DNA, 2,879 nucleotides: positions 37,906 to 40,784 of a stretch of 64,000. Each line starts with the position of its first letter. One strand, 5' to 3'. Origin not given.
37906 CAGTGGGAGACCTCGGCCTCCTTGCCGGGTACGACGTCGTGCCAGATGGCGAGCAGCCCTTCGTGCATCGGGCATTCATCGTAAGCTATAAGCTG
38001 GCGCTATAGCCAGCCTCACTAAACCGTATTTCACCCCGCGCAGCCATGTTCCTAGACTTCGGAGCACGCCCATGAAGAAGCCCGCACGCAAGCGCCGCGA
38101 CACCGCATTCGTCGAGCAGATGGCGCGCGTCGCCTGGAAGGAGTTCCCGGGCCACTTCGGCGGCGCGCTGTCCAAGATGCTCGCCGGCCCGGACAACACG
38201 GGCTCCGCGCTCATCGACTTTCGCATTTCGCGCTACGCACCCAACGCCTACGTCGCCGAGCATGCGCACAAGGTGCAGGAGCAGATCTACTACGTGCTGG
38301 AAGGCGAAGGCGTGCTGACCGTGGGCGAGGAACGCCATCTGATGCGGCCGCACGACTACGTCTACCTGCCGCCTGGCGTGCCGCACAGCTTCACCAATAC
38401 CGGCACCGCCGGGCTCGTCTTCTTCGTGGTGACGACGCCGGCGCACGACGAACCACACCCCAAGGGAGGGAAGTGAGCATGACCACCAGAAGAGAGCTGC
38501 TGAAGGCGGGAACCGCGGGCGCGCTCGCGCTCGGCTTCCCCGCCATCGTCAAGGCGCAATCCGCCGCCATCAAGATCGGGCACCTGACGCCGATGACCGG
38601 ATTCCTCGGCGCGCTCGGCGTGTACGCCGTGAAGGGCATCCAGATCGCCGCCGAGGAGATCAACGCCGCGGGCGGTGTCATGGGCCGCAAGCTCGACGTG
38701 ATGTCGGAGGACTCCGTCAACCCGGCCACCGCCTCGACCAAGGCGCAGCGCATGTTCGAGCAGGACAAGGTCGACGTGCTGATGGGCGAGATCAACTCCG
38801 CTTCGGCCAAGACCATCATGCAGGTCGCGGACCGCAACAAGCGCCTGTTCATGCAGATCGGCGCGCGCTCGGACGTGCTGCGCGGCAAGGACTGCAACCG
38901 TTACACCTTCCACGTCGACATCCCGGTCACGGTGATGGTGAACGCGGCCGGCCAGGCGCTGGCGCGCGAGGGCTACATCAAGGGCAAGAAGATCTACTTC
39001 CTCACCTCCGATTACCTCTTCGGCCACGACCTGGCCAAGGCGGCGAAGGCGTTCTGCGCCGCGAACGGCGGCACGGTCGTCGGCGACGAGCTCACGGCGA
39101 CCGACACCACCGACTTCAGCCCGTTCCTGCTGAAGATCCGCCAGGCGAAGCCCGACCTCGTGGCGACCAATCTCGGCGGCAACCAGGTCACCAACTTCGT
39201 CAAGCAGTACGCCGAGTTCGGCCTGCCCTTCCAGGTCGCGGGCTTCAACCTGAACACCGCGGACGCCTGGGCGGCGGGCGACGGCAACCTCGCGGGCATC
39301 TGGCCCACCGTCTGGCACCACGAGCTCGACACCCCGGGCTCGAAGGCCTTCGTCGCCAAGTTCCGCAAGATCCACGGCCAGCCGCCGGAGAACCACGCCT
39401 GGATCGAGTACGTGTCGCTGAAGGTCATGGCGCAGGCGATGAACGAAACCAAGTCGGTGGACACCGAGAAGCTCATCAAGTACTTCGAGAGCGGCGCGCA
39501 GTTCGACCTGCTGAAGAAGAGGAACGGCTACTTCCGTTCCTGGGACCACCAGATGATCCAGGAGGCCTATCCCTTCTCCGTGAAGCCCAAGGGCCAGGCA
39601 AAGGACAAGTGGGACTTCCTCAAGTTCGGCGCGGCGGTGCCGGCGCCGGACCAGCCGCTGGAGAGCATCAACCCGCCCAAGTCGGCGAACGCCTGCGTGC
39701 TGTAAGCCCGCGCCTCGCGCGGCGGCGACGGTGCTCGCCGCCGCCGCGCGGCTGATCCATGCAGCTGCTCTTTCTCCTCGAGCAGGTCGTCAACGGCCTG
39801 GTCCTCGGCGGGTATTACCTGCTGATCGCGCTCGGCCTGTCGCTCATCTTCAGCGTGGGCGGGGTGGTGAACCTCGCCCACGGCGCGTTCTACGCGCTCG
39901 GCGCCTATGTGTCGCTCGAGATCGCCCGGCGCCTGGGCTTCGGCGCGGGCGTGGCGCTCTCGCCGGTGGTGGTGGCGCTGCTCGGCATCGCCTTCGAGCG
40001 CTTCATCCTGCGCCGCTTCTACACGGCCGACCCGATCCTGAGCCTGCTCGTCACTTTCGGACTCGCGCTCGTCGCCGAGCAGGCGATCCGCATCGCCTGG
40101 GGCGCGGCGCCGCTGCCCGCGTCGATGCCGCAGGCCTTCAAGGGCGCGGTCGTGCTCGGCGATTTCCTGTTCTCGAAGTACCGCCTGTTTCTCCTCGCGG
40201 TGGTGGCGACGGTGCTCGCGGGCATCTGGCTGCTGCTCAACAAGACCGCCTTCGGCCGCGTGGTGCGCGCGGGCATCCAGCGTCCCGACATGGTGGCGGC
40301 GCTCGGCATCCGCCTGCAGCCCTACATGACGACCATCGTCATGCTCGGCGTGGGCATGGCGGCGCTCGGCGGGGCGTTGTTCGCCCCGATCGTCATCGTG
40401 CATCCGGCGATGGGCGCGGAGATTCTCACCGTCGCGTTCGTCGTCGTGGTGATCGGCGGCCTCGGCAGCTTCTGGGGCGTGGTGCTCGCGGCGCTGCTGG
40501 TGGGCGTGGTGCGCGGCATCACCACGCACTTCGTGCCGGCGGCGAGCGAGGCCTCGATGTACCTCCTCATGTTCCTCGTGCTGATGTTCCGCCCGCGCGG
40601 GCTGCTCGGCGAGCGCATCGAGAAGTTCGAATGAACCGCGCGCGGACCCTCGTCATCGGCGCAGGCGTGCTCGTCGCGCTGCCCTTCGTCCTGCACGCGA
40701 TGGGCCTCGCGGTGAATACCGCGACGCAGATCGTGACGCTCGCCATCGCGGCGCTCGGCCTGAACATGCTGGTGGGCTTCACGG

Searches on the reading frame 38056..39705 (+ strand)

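Call 34: search_protein_families(library=pfam, proteins=[window:38056-39705:+], max_evalue=0.00001)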
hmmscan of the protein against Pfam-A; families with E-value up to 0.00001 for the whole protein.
window:38056-39705:+ (549 aa): 3 families
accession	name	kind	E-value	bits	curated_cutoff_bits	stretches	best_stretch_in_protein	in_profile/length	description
PF13458.12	Peripla_BP_6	-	2.7e-80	271.1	31.7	1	172-513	2-342/343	Periplasmic binding protein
PF13433.12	Peripla_BP_5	-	1.1e-35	123.9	27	1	172-475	1-304/363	Periplasmic binding protein domain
PF01094.35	ANF_receptor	-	1.9e-06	27.6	25.4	0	195-467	6-295/353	Receptor family ligand binding region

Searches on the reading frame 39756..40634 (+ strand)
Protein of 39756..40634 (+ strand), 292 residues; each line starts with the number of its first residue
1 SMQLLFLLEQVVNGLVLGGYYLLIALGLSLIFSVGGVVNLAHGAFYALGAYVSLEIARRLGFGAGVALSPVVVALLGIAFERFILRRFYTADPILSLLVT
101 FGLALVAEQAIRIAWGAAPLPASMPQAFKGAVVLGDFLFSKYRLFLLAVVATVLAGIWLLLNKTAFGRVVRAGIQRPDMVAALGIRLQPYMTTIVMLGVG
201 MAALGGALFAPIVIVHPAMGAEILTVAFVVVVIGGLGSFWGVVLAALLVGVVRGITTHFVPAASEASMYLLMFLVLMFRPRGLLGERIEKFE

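Call 34: search_protein_families(library=pfam, proteins=[window:39756-40634:+], max_evalue=0.00001)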
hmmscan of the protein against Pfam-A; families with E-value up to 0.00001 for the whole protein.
window:39756-40634:+ (292 aa): 1 family
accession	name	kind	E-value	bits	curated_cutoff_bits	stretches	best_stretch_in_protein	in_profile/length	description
PF02653.21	BPD_transp_2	-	1.4e-31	110.1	26.8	1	11-276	2-269/269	Branched-chain amino acid transport system / permease component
